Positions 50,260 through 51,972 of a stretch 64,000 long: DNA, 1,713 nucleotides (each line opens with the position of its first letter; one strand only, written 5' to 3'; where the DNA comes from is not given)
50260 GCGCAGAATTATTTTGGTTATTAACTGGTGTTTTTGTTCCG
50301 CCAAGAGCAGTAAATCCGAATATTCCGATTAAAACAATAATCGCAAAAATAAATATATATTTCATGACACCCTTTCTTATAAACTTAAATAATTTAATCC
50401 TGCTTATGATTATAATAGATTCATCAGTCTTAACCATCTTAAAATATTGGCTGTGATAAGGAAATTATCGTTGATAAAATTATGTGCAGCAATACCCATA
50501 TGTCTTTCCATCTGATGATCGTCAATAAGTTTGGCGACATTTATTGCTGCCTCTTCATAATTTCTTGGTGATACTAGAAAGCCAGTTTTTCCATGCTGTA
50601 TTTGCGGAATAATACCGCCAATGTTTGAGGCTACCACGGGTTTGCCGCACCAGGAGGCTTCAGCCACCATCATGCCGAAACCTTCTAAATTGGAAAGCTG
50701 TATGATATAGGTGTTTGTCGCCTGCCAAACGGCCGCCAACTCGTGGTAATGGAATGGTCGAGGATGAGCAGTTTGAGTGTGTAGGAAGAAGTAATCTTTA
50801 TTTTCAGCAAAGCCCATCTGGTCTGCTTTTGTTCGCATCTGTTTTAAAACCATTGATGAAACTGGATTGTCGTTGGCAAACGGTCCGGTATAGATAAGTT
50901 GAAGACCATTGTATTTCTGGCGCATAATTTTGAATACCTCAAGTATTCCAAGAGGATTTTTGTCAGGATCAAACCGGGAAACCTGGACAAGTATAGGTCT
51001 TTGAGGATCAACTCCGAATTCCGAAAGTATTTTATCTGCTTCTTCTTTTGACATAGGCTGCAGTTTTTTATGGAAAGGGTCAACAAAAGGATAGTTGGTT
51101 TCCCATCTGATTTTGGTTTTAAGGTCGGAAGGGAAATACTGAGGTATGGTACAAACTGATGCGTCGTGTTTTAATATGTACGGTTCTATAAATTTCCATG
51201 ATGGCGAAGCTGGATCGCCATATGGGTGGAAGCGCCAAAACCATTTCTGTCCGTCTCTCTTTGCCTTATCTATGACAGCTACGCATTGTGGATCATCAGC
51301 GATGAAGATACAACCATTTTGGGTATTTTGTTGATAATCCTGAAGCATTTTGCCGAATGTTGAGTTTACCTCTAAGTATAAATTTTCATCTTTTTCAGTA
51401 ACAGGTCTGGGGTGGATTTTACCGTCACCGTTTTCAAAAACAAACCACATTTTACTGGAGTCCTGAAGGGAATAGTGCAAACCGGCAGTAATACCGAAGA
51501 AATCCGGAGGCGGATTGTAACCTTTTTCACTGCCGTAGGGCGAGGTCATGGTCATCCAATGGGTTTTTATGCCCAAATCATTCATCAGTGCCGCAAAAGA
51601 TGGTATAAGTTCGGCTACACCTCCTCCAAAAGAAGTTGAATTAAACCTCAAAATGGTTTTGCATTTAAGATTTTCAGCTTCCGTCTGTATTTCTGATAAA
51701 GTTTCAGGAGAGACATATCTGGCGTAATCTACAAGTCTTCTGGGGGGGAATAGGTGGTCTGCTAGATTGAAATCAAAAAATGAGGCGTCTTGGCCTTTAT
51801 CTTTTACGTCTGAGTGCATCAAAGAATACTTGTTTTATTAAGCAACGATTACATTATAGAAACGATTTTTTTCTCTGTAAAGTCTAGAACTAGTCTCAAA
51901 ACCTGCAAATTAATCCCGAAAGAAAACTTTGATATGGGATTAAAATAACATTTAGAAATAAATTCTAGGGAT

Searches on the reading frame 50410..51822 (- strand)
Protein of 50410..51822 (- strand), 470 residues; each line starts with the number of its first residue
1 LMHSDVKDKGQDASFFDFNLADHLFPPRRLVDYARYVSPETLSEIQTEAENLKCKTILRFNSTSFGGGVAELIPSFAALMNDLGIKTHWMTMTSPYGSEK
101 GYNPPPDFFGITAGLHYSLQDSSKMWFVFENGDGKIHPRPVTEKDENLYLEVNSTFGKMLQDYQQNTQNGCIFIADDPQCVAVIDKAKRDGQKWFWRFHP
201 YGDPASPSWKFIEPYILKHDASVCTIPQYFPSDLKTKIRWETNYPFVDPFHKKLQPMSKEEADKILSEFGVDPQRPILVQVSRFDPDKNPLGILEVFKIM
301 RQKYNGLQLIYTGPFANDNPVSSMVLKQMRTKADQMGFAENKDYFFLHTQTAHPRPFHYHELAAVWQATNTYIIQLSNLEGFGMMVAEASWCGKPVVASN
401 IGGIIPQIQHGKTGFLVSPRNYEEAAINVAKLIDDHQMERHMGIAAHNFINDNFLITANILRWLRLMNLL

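Call 53: search_protein_families(library=ncbifam, proteins=[window:50410-51822:-], max_evalue=1e-10)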
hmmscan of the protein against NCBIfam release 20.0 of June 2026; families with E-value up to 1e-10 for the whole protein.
window:50410-51822:- (470 aa): 6 families
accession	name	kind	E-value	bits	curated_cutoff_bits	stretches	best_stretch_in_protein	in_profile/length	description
NF041139.1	TreT_Thcocales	equivalog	3e-66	223.9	775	1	28-469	12-411/412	trehalose synthase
TIGR03999.1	thiol_BshA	equivalog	2.3e-18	66.3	273.7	1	228-462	153-365/375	N-acetyl-alpha-D-glucosaminyl L-malate synthase BshA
TIGR03449.1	mycothiol_MshA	equivalog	2.7e-15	56.2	462.5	1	266-450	211-384/406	D-inositol-3-phosphate glycosyltransferase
TIGR02149.1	glgA_Coryne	subfamily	5.3e-14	52.1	302.4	1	254-454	183-374/391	glycogen synthase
TIGR03088.1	stp2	hypoth_equivalog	2e-12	46.8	409.05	1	361-467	265-370/374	TIGR03088 family PEP-CTERM/XrtA system glycosyltransferase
TIGR02472.1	sucr_P_syn_N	equivalog_domain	1.2e-11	44.1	576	1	250-465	223-436/439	sucrose-phosphate synthase, putative, glycosyltransferase domain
